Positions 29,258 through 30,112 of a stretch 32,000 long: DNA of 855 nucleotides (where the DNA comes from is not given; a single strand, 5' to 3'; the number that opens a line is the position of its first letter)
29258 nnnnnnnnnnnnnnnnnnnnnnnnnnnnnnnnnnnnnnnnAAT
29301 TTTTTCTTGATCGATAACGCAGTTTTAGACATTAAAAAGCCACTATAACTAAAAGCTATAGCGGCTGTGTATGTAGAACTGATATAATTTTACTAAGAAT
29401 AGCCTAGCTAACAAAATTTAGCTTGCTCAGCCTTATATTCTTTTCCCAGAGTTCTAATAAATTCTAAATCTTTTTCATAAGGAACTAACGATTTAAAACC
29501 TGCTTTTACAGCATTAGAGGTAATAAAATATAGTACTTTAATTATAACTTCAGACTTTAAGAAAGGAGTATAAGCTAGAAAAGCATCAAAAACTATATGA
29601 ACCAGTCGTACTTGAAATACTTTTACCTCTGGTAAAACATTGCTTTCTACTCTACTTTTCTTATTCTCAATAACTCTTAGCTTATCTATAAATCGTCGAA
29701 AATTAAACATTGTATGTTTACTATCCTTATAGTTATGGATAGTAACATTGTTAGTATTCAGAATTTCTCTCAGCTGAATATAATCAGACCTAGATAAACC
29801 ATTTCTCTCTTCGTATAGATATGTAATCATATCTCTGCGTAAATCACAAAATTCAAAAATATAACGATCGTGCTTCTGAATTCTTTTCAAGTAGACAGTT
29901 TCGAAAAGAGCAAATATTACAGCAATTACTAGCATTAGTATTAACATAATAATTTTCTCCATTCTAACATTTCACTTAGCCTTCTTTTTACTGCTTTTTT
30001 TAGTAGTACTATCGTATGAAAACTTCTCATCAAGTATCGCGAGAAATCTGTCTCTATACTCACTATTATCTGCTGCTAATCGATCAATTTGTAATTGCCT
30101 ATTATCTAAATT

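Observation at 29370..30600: Sharply AT-rich ~1.2 kb islet carrying a two-gene membrane-protein operon between valS and the TerF-like gene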

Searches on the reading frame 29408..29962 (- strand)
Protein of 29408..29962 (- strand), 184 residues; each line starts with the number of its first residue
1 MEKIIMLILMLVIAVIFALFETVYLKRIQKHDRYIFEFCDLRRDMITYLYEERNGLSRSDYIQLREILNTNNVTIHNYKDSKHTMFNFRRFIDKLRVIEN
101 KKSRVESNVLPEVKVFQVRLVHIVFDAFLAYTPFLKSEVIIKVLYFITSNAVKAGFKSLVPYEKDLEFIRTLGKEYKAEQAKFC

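Call 5: search_protein_families(library=pfam, proteins=[window:29408-29962:-], max_evalue=1)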
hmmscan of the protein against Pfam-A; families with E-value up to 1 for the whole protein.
window:29408-29962:- (184 aa): 0 families

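Call 6: search_protein_families(library=padloc, proteins=[window:29408-29962:-], max_evalue=1)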
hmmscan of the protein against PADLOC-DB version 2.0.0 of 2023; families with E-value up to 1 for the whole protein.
window:29408-29962:- (184 aa): 0 families

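Call 7: search_protein_families(library=phrogs, proteins=[window:29408-29962:-], max_evalue=1)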
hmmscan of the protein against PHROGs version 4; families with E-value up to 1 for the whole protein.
window:29408-29962:- (184 aa): 3 families
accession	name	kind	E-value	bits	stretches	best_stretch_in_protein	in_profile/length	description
phrog_23869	-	unknown function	0.1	13.9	1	66-103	24-60/82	-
phrog_19597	-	unknown function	0.19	13.3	1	73-113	9-49/100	-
phrog_33987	-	unknown function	0.25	12.7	1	27-92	26-91/108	-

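Call 8: find_homologous_proteins(query=window:29408-29962:-, max_evalue=0.01)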
Query window:29408-29962:- (184 aa): 4 proteins with E <= 0.01 among 48 candidates.
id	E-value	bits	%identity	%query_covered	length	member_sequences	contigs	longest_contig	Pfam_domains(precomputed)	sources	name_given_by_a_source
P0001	1.6e-109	381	100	97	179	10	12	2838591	-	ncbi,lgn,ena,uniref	ncbi:hypothetical protein [Psychrobacter sp. DM4]|uniref:hypothetical protein n=1 Tax=Psychrobacter 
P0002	3.5e-92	325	85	97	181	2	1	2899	-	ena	-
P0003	8.4e-84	298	79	91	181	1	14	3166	-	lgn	-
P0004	5.2e-16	77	33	74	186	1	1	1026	-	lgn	-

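Call 11: find_encoding_contigs(protein=P0001, flank=8000, max_places=8)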
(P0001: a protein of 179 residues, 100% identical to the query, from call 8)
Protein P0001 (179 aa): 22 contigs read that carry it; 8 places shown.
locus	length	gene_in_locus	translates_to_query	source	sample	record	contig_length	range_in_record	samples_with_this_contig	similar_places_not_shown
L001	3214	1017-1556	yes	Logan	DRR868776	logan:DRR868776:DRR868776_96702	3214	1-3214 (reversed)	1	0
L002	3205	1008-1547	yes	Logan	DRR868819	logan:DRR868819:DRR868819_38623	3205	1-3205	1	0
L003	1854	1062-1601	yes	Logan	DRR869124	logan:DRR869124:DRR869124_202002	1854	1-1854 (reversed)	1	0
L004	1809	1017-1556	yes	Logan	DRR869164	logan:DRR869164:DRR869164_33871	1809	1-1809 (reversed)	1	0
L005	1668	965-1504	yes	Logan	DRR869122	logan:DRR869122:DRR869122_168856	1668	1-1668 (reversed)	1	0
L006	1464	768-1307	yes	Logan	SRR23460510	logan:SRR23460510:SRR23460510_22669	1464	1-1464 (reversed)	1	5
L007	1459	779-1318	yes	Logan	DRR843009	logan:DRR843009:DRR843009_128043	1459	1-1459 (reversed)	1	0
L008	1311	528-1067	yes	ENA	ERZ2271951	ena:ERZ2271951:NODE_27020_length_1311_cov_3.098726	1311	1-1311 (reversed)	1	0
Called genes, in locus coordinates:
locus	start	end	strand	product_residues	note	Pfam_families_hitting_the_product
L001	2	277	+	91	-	?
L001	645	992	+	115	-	-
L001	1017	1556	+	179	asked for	-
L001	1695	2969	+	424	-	PF02342:TerD, PF10138:vWA-TerF-like, PF07002:Copine (weak)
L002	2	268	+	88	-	?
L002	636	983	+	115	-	-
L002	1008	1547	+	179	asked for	-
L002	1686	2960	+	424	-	PF02342:TerD, PF10138:vWA-TerF-like, PF07002:Copine (weak)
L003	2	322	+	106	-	?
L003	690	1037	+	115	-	-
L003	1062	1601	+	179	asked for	-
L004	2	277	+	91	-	?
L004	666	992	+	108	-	-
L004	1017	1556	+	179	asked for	-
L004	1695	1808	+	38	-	?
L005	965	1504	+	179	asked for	-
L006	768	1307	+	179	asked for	-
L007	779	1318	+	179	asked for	-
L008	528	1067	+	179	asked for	-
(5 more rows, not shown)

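Call 12: find_encoding_contigs(protein=P0002, flank=5000, max_places=4)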
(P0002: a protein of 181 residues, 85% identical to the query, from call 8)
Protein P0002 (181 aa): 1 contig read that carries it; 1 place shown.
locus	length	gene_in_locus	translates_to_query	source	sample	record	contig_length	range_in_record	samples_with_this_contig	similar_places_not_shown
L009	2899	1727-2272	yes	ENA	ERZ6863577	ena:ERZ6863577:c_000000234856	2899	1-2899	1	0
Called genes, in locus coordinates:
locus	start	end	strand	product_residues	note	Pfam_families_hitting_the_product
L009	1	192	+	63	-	?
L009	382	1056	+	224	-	PF01936:NYN (weak)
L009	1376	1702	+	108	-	-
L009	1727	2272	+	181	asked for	-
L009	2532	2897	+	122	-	?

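Call 13: find_encoding_contigs(protein=P0003, flank=5000, max_places=6)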
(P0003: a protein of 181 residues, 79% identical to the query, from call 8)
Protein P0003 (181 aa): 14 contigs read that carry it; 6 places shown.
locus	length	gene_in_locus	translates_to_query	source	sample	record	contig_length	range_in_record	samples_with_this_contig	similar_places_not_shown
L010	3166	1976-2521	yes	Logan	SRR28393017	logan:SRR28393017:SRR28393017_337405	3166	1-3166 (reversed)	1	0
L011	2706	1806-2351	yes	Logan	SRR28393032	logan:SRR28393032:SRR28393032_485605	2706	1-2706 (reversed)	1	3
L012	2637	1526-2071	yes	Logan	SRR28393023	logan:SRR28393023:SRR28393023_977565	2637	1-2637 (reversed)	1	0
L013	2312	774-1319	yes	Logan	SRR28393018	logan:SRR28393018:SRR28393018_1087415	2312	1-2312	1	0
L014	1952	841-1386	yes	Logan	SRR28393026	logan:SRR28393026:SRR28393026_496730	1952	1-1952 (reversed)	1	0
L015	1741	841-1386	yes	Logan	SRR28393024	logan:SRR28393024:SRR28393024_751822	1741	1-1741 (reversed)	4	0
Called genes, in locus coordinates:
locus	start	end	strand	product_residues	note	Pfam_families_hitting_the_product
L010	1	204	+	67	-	?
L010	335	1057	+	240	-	PF01936:NYN (weak)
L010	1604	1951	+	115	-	-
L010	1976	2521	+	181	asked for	-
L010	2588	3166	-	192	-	?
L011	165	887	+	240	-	PF01936:NYN (weak)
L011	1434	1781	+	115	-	-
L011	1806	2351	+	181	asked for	-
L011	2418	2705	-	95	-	?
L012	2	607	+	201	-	?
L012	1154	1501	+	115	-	-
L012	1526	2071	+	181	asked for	-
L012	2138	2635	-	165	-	?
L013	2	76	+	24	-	?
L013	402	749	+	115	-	-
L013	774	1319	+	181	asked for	-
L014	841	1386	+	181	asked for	-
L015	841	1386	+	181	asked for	-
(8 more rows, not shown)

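Call 14: find_encoding_contigs(protein=P0004, flank=5000, max_places=4)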
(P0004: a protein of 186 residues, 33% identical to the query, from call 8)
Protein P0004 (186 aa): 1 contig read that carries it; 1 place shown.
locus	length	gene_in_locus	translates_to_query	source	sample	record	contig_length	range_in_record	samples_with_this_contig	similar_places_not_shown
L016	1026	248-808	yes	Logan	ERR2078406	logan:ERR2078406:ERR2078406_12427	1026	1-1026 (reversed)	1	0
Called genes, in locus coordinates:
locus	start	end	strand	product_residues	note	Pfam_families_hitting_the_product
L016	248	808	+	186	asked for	-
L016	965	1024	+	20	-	?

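Call 34: predict_structure(alignment_id=A1)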
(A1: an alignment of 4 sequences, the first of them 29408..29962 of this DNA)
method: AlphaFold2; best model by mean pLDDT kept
length: 184 residues; sequences in the alignment: 4
mean_pLDDT: 65.2   pTM: 0.49
mean pLDDT of the five models: 65.2, 60.1, 58.3, 48.3, 44.3
residues with pLDDT >= 90: 0; 70-90: 74; 50-70: 83; < 50: 27
segments of 3 or more residues with pLDDT < 50: 79-90, 102-107, 182-184
pLDDT, mean of each block of 10 residues (from residue 1): 76 70 60 76 84 78 77 60 44 52 49 74 65 56 71 68 65 56 46
secondary structure, 60 per line:
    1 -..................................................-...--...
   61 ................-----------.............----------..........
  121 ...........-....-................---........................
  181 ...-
elements in order: H2-51 H58-76 H88-100 H111-131 H133-136 H138-153 H157-183

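Call 35: search_protein_representatives(alignment_id=A1)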
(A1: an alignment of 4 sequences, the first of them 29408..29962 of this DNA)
Query: 4 sequences, 182 profile positions. Proteins with E-value up to 0.001 (for the whole library): 247; up to 1e-10: 200; up to 1e-30: 29. The best 150 are listed.
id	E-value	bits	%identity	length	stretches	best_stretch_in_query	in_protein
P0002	1.6e-96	337.6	-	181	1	2-182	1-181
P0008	3.6e-56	206.0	-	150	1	1-152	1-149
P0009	2.7e-39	151.0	-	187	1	2-175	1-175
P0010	6.7e-37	143.3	-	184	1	1-158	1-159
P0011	1.7e-36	142.0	-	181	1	2-173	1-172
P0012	2.8e-36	141.2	-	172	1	1-157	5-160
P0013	1.9e-35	138.5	-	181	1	1-156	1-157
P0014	2.1e-35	138.4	-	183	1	1-158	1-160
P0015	5.1e-35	137.1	-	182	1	2-170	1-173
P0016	6.5e-35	136.8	-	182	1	1-164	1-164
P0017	7.5e-35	136.6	-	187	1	2-164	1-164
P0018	9.7e-35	136.2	-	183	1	3-177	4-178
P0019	1.2e-34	135.9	-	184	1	1-176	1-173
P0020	7.2e-34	133.4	-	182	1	2-174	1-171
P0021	1.1e-33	132.8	-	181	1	1-174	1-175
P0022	1.3e-33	132.5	-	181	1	3-182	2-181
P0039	5.3e-30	120.8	-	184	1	2-175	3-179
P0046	1.5e-29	119.3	-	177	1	5-168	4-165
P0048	2.2e-29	118.8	-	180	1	2-170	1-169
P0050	3.9e-29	118.0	-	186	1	3-174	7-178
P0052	4.1e-29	117.9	-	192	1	2-161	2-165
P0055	5.7e-29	117.4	-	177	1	2-180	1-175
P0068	4.6e-27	111.2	-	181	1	1-159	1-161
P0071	1.7e-26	109.3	-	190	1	2-178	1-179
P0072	2.2e-26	109.0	-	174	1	12-174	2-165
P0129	1.4e-20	90.1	-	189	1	2-156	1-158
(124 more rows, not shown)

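Call 39: search_protein_families(library=ncbifam, proteins=[window:29408-29962:-, P0009, P0018, P0022, P0039, L009:334-1056:+], max_evalue=0.1)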
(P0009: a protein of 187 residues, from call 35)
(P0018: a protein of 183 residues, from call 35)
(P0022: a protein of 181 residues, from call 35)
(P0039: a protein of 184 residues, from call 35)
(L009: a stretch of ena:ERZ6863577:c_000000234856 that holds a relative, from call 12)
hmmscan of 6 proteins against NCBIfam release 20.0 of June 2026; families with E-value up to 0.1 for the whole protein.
window:29408-29962:- (184 aa): 0 families

P0009 (187 aa): 0 families

P0018 (183 aa): 0 families

P0022 (181 aa): 1 family
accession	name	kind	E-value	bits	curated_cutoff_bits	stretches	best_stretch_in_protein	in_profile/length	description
NF009787.0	PRK13280.2-1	equivalog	0.073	12.4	383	0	31-104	113-188/290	N-glycosylase/DNA lyase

P0039 (184 aa): 4 families
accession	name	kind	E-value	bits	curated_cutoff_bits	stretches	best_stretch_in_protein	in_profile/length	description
NF009880.0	PRK13341.1-1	equivalog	0.0024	16.3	891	1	10-100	143-230/599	AAA family ATPase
NF006345.0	PRK08572.1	equivalog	0.0049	16.8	120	1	68-118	32-80/111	30S ribosomal protein S17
NF009438.0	PRK12797.1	subfamily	0.037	13.8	179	1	64-153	97-183/217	EscR/YscR/HrcR family type III secretion system export apparatus protein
TIGR01102.1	yscR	equivalog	0.04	13.7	208.6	1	62-155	85-175/202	type III secretion system export apparatus subunit SctR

L009:334-1056:+ (240 aa): 1 family
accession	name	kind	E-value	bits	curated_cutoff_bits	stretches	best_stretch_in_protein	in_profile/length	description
TIGR01223.1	Pmev_kin_anim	equivalog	0.051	13.5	188.15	1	130-221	67-158/185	phosphomevalonate kinase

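Call 40: find_homologous_proteins(query=A3, max_evalue=0.00001)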
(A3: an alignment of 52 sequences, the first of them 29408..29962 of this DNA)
Query A3 (52 sequences) (184 aa, profile of the alignment): 58 proteins with E <= 0.00001 among 2586 candidates.
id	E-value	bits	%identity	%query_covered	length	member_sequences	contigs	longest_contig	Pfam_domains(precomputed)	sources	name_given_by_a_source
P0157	8.1e-60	219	35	84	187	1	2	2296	-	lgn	-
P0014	1.7e-58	215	29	85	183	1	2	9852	-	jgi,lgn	jgi:hypothetical protein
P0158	1.7e-58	215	30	96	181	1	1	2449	-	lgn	-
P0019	9.6e-57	209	29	79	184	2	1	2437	-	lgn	-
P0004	4.1e-56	207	33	74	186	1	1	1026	-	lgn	-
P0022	1.0e-55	206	28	94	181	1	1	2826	-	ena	-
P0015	1.9e-55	205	35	87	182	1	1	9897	-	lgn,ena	-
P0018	2.8e-55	205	33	97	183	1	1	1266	-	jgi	jgi:hypothetical protein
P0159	2.9e-55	205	40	91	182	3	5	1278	-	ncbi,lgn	-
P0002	1.2e-54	203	85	97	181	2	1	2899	-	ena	-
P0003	2.2e-54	202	79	91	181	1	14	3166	-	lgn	-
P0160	3.3e-54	201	42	91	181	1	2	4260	-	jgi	jgi:hypothetical protein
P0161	4.4e-54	201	39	88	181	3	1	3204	-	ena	-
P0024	5.2e-54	200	31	89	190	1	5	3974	-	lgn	-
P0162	1.0e-53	200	32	76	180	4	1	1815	-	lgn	-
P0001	1.6e-53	199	100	97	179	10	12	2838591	-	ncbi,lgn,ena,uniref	ncbi:hypothetical protein [Psychrobacter sp. DM4]|uniref:hypothetical protein n=1 Tax=Psychrobacter 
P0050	1.2e-50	190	33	91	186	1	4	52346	-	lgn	-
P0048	1.5e-49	186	30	91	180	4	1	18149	-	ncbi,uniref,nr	ncbi:hypothetical protein [Marinospirillum sp.]|uniref:hypothetical protein n=1 Tax=Marinospirillum 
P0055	2.2e-49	185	29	93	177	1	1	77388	-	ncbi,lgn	-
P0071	1.1e-45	173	34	96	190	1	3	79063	-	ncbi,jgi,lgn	ncbi:MAG: hypothetical protein ACJAZX_000747 [Rickettsiales bacterium]|jgi:hypothetical protein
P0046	1.3e-44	170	35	93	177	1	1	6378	-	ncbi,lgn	-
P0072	1.2e-43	167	33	91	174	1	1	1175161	-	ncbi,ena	-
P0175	4.2e-42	162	32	76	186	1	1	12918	-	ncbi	-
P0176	5.3e-41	158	30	91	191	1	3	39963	-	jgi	jgi:hypothetical protein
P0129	3.5e-37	146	32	82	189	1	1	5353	-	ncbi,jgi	-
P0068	1.8e-36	143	32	63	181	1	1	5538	-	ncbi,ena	-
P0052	2.1e-35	140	33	86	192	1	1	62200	-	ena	-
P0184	2.2e-27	114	29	86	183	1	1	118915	-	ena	-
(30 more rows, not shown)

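Call 41: find_encoding_contigs(protein=P0072, flank=6000, max_places=1)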
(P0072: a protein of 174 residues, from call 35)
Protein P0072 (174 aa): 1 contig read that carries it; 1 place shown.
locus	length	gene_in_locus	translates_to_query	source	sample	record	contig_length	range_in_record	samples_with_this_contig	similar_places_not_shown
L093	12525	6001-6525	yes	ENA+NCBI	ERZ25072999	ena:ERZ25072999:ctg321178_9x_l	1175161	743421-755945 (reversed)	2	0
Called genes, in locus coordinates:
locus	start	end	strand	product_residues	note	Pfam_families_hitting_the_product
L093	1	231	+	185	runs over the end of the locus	-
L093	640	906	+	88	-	-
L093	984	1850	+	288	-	PF13613:HTH_Tnp_4 (faint), PF01609:DDE_Tnp_1, PF13359:DDE_Tnp_4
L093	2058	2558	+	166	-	-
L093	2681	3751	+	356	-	PF13588:HSDR_N_2, PF04313:HSDR_N (weak)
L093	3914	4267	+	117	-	PF03551:PadR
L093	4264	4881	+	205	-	-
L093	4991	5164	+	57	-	-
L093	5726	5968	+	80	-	-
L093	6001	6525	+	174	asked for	-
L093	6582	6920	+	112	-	PF13657:Couple_hipA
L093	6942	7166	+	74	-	-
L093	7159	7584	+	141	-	PF10097:DUF2335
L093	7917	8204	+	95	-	PF00072:Response_reg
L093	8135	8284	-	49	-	-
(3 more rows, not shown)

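Call 42: find_encoding_contigs(protein=P0184, flank=6000, max_places=1)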
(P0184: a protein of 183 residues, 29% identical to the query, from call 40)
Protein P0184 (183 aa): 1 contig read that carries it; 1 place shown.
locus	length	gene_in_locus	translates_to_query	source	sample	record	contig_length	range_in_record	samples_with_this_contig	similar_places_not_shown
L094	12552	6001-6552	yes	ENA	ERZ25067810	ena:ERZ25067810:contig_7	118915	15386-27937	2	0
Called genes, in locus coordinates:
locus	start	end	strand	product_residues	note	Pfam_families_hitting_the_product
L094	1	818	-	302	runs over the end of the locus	PF02754:CCG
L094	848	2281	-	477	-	PF12838:Fer4_7 (faint), PF13534:Fer4_17 (faint), PF00037:Fer4 (faint), PF12797:Fer4_2 (faint), PF13187:Fer4_9, PF13237:Fer4_10, PF13484:Fer4_16 (faint), PF13183:Fer4_8 (weak), +1 more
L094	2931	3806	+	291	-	PF26915:Phage_P4_cII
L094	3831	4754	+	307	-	-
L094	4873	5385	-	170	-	-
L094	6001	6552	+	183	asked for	-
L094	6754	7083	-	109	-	-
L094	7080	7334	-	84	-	-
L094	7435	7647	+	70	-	-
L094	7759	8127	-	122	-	-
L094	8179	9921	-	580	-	-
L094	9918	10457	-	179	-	-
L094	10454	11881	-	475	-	-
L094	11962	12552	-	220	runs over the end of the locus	-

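Call 43: find_encoding_contigs(protein=P0071, flank=6000, max_places=1)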
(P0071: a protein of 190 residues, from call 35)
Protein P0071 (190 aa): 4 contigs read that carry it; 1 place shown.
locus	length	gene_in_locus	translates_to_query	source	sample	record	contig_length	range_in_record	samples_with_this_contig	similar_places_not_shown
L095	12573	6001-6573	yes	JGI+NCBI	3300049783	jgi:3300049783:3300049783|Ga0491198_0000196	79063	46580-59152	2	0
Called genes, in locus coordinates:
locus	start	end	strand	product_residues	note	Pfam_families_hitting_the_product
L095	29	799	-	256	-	PF03309:Pan_kinase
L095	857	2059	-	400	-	PF00155:Aminotran_1_2, PF01041:DegT_DnrJ_EryC1 (weak)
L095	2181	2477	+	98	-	PF05101:VirB3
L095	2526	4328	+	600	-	PF01336:tRNA_anti-codon, PF00152:tRNA-synt_2, PF02938:GAD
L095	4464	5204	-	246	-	PF00512:HisKA, PF02518:HATPase_c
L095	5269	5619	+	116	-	PF12844:HTH_19, PF01381:HTH_3 (weak), PF13443:HTH_26 (faint)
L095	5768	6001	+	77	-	-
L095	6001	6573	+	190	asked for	-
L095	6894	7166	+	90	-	PF17761:DUF1016_N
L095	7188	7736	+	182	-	PF06250:YhcG_C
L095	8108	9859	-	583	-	PF00884:Sulfatase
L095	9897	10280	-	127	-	-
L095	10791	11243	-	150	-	PF00383:dCMP_cyt_deam_1, PF14437:MafB19-deam, PF14439:Bd3614-deam (weak)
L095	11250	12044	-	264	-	PF01026:TatD_DNase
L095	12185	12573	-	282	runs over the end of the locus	PF01040:UbiA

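Call 44: find_encoding_contigs(protein=P0055, flank=6000, max_places=1)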
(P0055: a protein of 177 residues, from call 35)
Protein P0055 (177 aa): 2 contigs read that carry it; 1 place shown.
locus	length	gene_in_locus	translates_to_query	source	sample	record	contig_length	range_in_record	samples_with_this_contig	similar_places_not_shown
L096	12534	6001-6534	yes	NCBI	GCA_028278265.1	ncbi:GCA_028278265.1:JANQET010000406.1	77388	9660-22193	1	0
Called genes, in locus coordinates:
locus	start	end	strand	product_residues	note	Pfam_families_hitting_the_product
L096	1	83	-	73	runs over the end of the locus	-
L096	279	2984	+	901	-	-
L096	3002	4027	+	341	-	-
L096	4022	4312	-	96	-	-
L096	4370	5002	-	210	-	-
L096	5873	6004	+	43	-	-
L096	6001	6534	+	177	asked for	-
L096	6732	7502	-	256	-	-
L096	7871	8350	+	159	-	-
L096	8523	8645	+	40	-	-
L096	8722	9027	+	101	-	-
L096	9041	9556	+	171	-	-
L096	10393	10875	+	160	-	PF00072:Response_reg (weak)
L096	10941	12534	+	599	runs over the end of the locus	-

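Call 49: search_solved_structures(query=A4, max_evalue=10)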
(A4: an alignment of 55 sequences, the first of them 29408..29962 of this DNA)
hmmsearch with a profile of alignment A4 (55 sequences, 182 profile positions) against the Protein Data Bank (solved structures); distinct sequences matched with E-value up to 10: 3.
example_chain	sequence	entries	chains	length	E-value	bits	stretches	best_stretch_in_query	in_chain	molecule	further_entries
9y6s_8P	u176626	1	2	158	0.19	14.3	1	18-55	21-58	Ubiquitin-like domain-containing protein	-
9k83_A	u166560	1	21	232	3.4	10.3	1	58-154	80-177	Fiber-n6-Zn1-HEHE-43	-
8gji_A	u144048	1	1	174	5.9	9.5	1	59-120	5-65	GCG binder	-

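Call 50: search_protein_families(library=pfam, alignment_id=A4, max_evalue=1)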
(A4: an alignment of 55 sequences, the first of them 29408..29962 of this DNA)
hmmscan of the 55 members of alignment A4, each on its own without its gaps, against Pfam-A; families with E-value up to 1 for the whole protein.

A. member 1, window:29408-29962:- (184 aa): 0 families

B. families by the number of members that match (of 55 scanned): 59 families (the first 25 are shown)
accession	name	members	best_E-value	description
PF05717.18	TnpB_IS66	2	0.0071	IS66 Orf2 like protein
PF18903.5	DUF5659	2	0.012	Domain of unknown function (DUF5659)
PF14316.11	DUF4381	2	0.013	Domain of unknown function (DUF4381)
PF09171.15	AGOG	2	0.035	N-glycosylase/DNA lyase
PF11698.14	V-ATPase_H_C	2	0.038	V-ATPase subunit H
PF20162.4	Etd1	2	0.038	Septation protein etd1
PF07120.17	DUF1376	2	0.049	Protein of unknown function (DUF1376)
PF04182.18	B-block_TFIIIC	2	0.12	B-block binding subunit of TFIIIC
PF15013.11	CCSMST1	2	0.13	CCSMST1 family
PF14131.11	DUF4298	1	0.00032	Domain of unknown function (DUF4298)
PF25034.1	Spectrin_SYNE1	1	0.0013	Nesprin-1, spectrin repeats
PF04633.17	Herpes_BMRF2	1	0.0059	Herpesvirus BMRF2 protein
PF05791.16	Bacillus_HBL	1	0.006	Bacillus haemolytic enterotoxin (HBL)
PF18802.6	CxC1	1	0.013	CxC1 like cysteine cluster associated with KDZ transposases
PF01034.25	Syndecan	1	0.015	Syndecan domain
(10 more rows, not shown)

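Call 51: find_related_loci(query=A4, collection=viral_contigs, flank=6000)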
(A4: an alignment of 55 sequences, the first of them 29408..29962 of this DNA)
Query A4 (184 aa) in viral_contigs; peptide patterns used: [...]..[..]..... (x = any residue, [..] = any of these).
28 stretches matched a pattern; 1 encode a relative of the query (tblastn E <= 1e-3); 1 distinct loci.
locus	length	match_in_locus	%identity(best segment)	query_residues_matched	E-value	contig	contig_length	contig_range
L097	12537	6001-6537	30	6-176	3e-21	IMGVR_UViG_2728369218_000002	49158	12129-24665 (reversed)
